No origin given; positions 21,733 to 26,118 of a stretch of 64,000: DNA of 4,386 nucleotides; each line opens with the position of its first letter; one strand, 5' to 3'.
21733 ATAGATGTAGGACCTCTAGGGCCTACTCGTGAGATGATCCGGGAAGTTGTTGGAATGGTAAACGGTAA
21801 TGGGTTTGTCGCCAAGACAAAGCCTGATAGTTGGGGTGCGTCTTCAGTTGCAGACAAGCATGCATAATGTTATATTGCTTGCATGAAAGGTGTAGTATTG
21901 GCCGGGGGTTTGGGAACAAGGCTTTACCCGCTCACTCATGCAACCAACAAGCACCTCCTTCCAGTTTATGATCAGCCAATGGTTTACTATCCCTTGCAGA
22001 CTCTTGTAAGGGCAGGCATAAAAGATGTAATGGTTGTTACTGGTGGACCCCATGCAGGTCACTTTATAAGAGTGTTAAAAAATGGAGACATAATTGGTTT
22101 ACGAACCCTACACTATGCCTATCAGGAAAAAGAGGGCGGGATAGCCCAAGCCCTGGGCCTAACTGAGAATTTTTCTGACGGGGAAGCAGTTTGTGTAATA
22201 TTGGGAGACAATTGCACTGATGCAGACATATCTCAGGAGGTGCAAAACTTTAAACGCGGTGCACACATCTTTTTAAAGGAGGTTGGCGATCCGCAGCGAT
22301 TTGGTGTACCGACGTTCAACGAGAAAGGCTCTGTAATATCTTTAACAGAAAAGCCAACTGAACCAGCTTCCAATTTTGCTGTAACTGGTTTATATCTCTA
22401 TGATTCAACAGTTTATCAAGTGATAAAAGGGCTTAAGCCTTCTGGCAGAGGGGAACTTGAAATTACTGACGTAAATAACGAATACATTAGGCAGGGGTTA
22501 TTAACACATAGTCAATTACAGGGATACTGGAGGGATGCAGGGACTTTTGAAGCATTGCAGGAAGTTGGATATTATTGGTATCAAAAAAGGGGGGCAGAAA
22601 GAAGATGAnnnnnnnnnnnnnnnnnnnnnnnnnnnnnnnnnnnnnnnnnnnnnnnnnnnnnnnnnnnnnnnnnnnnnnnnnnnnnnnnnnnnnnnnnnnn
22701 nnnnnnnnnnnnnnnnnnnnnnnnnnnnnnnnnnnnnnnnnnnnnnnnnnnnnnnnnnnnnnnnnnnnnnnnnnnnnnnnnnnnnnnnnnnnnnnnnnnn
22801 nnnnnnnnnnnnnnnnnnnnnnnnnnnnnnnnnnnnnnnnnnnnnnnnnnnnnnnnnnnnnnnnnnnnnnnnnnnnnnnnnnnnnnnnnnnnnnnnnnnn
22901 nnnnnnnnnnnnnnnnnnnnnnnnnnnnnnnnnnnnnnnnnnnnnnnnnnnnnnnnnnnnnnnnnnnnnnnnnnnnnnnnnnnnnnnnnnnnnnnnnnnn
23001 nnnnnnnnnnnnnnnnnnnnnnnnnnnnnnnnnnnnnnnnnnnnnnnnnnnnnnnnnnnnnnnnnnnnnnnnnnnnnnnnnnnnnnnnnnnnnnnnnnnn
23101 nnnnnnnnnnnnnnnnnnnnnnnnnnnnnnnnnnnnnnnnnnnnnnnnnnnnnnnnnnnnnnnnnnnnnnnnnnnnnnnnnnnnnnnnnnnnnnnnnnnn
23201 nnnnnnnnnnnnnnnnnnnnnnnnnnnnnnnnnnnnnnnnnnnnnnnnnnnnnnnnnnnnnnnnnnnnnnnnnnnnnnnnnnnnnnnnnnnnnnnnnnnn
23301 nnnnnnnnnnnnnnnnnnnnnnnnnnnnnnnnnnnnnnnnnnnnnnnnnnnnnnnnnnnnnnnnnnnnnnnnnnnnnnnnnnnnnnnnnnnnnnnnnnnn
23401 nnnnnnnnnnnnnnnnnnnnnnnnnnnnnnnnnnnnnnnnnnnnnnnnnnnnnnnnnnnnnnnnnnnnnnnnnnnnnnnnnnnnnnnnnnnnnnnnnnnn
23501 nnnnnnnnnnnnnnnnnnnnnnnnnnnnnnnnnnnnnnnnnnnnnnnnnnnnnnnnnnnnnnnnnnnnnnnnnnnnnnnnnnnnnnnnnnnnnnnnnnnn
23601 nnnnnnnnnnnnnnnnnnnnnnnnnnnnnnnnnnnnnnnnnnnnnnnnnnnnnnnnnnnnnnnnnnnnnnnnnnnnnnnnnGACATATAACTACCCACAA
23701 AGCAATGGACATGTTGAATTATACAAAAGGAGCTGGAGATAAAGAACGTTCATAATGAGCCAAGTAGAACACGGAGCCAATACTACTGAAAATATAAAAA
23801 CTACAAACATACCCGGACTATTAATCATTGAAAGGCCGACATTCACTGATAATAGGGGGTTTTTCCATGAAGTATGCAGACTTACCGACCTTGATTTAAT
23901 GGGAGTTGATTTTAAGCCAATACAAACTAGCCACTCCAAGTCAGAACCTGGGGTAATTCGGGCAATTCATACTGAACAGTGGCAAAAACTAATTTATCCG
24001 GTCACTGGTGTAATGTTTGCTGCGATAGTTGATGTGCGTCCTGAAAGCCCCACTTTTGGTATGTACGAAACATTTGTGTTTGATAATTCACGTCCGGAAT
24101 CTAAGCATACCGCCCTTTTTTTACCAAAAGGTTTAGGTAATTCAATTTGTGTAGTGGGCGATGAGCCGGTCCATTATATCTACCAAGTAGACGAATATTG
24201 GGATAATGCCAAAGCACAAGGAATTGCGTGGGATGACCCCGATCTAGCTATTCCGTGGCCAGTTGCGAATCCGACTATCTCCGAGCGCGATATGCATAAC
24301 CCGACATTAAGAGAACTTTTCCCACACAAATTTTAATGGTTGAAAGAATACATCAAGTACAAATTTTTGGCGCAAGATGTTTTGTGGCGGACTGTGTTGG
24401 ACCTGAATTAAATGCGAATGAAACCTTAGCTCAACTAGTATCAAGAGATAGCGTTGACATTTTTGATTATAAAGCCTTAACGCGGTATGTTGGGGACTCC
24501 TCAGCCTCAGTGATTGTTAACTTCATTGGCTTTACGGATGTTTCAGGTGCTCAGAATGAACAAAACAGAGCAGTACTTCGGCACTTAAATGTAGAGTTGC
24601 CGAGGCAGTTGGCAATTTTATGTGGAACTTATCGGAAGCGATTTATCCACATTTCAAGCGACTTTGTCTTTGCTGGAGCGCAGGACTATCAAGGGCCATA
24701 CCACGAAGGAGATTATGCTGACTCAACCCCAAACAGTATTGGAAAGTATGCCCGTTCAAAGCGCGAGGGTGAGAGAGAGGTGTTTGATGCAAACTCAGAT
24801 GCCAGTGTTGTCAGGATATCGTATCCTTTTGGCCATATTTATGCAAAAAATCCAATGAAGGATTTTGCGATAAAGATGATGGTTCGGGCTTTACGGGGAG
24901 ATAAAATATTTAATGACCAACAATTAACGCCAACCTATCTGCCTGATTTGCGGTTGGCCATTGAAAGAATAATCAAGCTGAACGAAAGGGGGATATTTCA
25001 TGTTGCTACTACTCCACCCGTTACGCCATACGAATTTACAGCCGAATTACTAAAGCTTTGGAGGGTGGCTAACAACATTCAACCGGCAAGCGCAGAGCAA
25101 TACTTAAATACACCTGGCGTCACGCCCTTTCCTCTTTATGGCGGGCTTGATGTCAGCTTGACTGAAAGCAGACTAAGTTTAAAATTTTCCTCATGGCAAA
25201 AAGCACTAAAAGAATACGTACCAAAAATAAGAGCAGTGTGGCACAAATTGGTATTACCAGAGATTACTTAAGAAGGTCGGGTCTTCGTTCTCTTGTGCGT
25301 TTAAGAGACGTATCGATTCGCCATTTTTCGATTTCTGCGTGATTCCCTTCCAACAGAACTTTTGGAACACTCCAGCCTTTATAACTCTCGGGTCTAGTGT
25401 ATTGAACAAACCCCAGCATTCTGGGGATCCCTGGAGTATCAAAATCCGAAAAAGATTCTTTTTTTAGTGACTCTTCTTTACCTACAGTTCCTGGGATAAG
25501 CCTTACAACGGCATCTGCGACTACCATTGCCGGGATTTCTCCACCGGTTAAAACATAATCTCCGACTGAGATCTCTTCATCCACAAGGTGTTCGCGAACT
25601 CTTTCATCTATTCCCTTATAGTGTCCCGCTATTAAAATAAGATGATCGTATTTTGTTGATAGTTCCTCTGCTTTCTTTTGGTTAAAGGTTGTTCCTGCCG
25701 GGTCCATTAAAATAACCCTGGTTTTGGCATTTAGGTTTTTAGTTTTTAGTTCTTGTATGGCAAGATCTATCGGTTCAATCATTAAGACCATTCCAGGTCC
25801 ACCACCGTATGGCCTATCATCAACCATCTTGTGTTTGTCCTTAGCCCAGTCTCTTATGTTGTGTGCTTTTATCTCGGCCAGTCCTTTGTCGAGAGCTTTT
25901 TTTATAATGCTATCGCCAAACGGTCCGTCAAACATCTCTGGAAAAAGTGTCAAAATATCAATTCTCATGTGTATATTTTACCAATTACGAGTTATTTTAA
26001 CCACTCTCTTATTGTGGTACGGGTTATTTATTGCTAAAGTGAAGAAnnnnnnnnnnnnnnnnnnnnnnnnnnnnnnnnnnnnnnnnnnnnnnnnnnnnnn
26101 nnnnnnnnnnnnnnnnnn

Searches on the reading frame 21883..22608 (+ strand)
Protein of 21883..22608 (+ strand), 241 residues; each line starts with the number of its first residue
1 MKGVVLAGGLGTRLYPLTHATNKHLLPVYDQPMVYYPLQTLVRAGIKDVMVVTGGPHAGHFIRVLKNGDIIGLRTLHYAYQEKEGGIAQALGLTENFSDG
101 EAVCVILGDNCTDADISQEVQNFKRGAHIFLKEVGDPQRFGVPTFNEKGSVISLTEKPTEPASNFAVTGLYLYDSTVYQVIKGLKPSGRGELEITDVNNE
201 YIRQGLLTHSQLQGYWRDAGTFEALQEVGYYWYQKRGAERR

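Call 39: search_protein_families(library=pfam, proteins=[window:21883-22608:+], max_evalue=0.001)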
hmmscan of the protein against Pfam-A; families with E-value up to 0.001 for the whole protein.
window:21883-22608:+ (241 aa): 2 families
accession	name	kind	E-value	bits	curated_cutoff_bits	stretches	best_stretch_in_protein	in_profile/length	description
PF00483.29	NTP_transferase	-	6e-52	177.1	21.2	1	2-228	1-238/245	Nucleotidyl transferase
PF12804.13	NTP_transf_3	-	2.7e-09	37.8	27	1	3-110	1-96/160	MobA-like NTP transferase domain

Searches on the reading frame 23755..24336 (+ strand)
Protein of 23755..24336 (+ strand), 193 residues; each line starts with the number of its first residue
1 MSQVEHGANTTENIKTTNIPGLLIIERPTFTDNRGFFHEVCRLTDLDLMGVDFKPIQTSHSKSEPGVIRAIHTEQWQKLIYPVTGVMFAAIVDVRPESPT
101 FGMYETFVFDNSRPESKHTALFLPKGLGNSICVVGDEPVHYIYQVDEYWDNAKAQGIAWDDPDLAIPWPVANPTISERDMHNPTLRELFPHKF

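Call 40: search_protein_families(library=ncbifam, proteins=[window:23755-24336:+], max_evalue=0.00001)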
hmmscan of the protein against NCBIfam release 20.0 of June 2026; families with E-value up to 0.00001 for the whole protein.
window:23755-24336:+ (193 aa): 1 family
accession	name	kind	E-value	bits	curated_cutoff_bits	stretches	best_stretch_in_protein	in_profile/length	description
TIGR01221.1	rmlC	equivalog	2.4e-33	115.4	155.75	1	14-187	2-174/176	dTDP-4-dehydrorhamnose 3,5-epimerase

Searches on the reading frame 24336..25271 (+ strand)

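Call 39: search_protein_families(library=pfam, proteins=[window:24336-25271:+], max_evalue=0.001)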
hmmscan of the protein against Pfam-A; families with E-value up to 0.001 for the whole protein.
window:24336-25271:+ (311 aa): 2 families
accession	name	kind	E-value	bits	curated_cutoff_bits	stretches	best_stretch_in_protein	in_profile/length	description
PF04321.23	RmlD_sub_bind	-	7.6e-37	127.4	27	1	8-297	3-284/287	RmlD substrate binding domain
PF01370.27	Epimerase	-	5e-10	39.6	20.9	1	36-188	44-196/240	NAD dependent epimerase/dehydratase family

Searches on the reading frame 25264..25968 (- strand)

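Call 39: search_protein_families(library=pfam, proteins=[window:25264-25968:-], max_evalue=0.001)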
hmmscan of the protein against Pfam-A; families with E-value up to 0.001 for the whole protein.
window:25264-25968:- (234 aa): 1 family
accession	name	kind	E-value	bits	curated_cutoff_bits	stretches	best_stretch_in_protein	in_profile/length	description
PF01746.26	tRNA_m1G_MT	-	8.7e-59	199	27.3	1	23-230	2-195/195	tRNA (Guanine-1)-methyltransferase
